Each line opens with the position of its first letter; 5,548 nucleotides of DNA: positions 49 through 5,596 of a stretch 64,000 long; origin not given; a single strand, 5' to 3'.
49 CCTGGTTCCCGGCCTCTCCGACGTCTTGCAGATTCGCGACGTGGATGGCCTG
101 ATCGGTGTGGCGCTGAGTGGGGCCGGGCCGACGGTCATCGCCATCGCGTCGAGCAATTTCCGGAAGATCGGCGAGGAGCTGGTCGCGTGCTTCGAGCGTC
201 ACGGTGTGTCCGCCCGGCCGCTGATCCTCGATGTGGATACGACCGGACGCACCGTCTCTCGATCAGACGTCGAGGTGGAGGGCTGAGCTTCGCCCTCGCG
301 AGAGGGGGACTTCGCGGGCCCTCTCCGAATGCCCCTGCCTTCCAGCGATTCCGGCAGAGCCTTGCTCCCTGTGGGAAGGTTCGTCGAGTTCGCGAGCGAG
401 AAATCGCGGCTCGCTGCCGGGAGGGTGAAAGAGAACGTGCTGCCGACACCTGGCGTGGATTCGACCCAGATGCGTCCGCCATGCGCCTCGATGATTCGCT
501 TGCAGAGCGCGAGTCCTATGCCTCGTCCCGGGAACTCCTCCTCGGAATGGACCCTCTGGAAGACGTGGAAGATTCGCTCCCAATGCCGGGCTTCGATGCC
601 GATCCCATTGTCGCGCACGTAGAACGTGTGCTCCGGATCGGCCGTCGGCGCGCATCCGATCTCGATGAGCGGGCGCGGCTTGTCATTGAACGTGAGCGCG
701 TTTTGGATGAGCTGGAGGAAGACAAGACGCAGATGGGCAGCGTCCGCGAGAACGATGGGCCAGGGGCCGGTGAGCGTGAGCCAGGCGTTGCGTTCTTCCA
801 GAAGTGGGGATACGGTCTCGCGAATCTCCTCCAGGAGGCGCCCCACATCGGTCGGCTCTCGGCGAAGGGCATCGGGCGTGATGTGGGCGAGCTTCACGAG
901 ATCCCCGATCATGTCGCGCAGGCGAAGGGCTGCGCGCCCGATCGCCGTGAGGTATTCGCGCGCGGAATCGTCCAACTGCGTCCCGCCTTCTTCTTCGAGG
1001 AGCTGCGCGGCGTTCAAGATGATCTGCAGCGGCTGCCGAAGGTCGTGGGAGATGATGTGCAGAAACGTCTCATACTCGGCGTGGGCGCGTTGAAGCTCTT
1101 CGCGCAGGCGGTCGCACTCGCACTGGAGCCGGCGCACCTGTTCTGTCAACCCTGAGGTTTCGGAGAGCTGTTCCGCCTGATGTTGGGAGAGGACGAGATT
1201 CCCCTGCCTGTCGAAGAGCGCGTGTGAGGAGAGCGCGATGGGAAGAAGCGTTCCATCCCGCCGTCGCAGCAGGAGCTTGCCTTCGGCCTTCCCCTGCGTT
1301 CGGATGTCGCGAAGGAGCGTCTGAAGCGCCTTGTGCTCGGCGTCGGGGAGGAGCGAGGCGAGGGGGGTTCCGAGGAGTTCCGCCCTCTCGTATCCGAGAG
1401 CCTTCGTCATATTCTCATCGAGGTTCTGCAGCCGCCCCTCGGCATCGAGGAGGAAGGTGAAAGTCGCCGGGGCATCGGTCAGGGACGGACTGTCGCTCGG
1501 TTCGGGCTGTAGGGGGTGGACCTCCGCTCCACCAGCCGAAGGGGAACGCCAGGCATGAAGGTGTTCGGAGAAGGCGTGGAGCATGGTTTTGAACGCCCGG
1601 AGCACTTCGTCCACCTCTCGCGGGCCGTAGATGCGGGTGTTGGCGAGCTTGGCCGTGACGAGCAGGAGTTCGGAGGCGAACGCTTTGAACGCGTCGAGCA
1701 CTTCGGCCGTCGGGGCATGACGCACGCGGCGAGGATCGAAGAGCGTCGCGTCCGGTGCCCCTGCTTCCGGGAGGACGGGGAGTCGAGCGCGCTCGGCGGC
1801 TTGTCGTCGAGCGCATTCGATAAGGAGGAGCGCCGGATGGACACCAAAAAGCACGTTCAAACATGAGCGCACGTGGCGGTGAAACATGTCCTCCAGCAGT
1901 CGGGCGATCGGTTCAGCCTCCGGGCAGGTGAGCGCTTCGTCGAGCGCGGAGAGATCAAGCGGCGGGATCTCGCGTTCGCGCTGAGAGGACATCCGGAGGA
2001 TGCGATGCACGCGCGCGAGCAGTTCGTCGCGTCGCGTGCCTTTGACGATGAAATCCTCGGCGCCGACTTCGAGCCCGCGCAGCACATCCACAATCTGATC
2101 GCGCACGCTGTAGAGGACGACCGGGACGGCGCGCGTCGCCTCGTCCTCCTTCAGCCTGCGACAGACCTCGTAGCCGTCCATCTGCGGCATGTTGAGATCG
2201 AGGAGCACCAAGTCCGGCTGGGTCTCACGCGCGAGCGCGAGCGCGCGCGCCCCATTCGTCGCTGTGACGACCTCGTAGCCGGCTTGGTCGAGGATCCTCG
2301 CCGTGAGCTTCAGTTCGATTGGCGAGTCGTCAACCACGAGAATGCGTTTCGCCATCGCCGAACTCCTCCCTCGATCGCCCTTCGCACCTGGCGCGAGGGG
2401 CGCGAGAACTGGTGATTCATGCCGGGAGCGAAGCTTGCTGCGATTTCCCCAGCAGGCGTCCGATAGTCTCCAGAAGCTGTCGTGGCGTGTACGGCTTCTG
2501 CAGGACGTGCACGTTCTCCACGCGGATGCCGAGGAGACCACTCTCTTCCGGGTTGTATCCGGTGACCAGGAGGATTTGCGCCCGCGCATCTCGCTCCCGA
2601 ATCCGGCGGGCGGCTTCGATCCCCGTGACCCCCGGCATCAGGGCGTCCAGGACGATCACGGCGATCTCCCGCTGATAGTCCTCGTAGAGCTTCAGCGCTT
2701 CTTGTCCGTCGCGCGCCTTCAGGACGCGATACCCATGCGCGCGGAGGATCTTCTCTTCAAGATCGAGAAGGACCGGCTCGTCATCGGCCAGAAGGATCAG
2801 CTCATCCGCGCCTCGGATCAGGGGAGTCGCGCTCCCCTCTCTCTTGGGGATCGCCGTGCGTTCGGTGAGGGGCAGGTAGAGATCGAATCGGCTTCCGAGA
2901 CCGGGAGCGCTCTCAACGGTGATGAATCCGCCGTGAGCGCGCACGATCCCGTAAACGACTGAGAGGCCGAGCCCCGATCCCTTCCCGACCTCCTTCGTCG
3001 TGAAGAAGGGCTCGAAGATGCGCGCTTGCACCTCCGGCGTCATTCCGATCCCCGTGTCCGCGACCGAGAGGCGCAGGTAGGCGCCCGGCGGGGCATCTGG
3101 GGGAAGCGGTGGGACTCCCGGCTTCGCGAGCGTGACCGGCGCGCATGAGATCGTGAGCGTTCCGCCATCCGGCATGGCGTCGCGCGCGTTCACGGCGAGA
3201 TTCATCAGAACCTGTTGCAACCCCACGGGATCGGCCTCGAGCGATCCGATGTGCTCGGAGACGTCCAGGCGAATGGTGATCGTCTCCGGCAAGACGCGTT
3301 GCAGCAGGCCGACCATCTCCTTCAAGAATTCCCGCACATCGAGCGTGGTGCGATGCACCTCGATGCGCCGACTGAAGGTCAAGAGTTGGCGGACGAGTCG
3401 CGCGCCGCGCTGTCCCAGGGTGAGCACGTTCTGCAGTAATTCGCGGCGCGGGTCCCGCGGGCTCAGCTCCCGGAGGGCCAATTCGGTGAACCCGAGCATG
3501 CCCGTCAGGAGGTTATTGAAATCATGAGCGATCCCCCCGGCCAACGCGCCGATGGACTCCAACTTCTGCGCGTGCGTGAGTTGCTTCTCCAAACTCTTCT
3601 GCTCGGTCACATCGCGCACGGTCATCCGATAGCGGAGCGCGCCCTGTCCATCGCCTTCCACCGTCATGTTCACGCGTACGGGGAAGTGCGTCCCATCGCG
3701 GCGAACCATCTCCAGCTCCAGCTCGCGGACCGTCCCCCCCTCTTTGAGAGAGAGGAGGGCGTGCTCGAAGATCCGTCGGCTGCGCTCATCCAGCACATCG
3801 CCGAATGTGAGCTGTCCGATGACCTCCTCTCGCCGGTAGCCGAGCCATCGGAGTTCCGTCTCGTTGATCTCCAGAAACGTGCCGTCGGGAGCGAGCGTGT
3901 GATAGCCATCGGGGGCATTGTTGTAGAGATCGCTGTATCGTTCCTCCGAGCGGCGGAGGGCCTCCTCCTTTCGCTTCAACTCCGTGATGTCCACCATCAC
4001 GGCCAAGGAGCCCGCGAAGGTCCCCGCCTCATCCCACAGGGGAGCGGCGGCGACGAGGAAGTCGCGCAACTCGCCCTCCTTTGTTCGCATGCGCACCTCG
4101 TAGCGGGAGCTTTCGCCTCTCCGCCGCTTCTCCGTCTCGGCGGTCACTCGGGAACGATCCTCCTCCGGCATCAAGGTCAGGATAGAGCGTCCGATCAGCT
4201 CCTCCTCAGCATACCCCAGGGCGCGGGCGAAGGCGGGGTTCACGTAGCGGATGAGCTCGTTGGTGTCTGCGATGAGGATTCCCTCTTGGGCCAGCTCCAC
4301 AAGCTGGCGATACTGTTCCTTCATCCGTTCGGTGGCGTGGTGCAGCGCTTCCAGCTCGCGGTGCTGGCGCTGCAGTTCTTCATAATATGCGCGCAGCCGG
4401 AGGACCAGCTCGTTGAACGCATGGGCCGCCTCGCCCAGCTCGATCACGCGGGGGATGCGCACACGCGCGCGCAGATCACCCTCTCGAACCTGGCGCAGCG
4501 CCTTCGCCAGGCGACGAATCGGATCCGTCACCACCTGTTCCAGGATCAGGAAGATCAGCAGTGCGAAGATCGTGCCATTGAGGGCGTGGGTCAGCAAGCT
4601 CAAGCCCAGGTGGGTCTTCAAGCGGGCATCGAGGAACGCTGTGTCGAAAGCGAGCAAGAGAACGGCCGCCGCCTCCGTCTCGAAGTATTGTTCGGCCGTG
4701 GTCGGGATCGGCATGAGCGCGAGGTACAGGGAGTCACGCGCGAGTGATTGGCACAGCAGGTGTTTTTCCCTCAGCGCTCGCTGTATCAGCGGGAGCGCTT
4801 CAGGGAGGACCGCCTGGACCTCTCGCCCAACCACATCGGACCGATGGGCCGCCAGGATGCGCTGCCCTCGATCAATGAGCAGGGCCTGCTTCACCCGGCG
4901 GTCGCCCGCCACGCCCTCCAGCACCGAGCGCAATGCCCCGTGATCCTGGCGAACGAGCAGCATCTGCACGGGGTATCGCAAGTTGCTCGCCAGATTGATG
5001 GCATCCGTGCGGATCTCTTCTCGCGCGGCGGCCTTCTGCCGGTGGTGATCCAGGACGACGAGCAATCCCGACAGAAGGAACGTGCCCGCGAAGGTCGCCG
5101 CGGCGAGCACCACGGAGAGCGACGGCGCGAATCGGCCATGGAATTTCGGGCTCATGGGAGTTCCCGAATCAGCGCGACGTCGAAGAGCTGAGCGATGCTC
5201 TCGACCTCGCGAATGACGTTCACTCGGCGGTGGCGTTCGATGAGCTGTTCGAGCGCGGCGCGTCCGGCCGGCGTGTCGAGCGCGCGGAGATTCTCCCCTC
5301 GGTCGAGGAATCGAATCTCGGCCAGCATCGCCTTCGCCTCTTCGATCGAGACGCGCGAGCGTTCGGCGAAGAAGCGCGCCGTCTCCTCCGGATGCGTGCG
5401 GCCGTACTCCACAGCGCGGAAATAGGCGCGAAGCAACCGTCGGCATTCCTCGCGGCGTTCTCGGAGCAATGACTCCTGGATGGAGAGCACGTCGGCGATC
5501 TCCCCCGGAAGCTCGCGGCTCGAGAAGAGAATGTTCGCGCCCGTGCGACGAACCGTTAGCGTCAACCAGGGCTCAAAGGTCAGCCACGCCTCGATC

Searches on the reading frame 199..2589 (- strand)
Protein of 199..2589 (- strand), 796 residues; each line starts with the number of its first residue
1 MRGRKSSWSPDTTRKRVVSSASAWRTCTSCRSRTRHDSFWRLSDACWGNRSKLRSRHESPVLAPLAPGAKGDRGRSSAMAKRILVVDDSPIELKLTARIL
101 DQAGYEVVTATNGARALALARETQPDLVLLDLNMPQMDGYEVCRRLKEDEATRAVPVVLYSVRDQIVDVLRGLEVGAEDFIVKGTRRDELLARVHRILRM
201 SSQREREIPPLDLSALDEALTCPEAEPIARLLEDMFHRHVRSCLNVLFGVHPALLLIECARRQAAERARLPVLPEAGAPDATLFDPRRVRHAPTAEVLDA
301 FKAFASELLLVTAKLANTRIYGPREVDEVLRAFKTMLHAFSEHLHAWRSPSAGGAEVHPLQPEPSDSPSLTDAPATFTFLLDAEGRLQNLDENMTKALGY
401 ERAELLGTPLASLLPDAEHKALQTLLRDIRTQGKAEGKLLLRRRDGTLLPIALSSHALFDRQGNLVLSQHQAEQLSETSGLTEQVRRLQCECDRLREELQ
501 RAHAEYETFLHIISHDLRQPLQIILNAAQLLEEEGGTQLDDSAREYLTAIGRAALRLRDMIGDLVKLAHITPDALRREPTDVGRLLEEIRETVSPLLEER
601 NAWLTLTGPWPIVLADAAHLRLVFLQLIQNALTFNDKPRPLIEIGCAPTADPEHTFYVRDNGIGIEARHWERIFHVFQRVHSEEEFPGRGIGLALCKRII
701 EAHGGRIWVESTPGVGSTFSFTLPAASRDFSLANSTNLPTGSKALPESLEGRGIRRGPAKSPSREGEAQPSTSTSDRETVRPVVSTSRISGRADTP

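Call 60: search_protein_families(library=pfam, proteins=[window:199-2589:-], max_evalue=0.00001)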
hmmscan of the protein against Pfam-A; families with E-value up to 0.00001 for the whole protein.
window:199-2589:- (796 aa): 5 families
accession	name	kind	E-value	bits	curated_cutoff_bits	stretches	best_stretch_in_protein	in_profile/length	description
PF00072.30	Response_reg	-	1.4e-29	102.9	30.2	1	83-194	1-110/111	Response regulator receiver domain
PF02518.31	HATPase_c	-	3e-23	82.8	26.4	1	616-726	2-110/111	Histidine kinase-, DNA gyrase B-, and HSP90-like ATPase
PF00512.31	HisKA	-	2.1e-12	47.4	26.9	1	508-570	4-63/66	His Kinase A (phospho-acceptor) domain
PF13426.13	PAS_9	-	1e-07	32.6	27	1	379-467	5-93/103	PAS domain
PF00989.32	PAS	-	1e-07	32.4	22.6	1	375-465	11-103/113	PAS fold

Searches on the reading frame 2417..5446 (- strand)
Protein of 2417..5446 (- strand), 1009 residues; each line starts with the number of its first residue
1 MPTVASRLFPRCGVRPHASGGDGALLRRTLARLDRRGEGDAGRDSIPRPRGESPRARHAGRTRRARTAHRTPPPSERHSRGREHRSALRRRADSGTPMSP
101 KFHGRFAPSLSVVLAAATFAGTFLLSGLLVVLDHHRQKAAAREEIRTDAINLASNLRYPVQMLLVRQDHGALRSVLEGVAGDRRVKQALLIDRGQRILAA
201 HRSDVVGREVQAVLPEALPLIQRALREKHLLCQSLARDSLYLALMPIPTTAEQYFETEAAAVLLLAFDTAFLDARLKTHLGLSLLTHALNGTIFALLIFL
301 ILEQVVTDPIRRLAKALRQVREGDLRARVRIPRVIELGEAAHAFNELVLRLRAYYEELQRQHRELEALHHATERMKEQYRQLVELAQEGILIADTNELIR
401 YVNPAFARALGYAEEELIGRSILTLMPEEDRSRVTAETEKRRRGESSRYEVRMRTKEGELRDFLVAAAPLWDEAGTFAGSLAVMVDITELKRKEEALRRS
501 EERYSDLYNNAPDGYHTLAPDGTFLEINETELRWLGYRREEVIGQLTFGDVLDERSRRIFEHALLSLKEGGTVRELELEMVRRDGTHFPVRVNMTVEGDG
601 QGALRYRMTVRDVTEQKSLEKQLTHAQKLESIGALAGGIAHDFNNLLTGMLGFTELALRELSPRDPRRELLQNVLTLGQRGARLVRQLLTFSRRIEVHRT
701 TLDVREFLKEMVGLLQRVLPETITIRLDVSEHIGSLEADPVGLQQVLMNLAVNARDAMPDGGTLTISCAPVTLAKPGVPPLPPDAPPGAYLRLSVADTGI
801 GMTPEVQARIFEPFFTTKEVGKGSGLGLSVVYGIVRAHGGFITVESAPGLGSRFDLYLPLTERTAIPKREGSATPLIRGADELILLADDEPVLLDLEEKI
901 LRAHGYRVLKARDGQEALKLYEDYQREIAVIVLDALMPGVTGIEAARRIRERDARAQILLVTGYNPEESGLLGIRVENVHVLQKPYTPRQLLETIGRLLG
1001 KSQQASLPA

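Call 60: search_protein_families(library=pfam, proteins=[window:2417-5446:-], max_evalue=0.00001)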
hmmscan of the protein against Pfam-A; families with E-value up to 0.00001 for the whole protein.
window:2417-5446:- (1009 aa): 10 families
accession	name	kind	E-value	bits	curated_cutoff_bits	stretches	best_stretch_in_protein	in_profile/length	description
PF13426.13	PAS_9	-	1.4e-32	112.5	27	2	388-489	2-103/103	PAS domain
PF00989.32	PAS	-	2.4e-31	108.5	22.6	2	377-487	1-113/113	PAS fold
PF08448.16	PAS_4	-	2.6e-26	92.4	23.1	2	385-492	3-110/110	PAS fold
PF02518.31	HATPase_c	-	9.4e-24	84.4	26.4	1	739-861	2-110/111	Histidine kinase-, DNA gyrase B-, and HSP90-like ATPase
PF00072.30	Response_reg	-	2.2e-19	70.1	30.2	1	884-995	1-110/111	Response regulator receiver domain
PF08447.18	PAS_3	-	1.2e-15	58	25.6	1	401-476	3-81/89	PAS fold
PF13188.13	PAS_8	-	7.5e-15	54.7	21.8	1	377-430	1-55/65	PAS domain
PF00512.31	HisKA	-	7e-12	45.7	26.9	1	634-694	4-63/66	His Kinase A (phospho-acceptor) domain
PF00672.30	HAMP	-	6.8e-11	42.8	25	1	306-353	6-53/53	HAMP domain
PF13596.12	PAS_10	-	4.9e-06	27.6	22.1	0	384-488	6-106/106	PAS domain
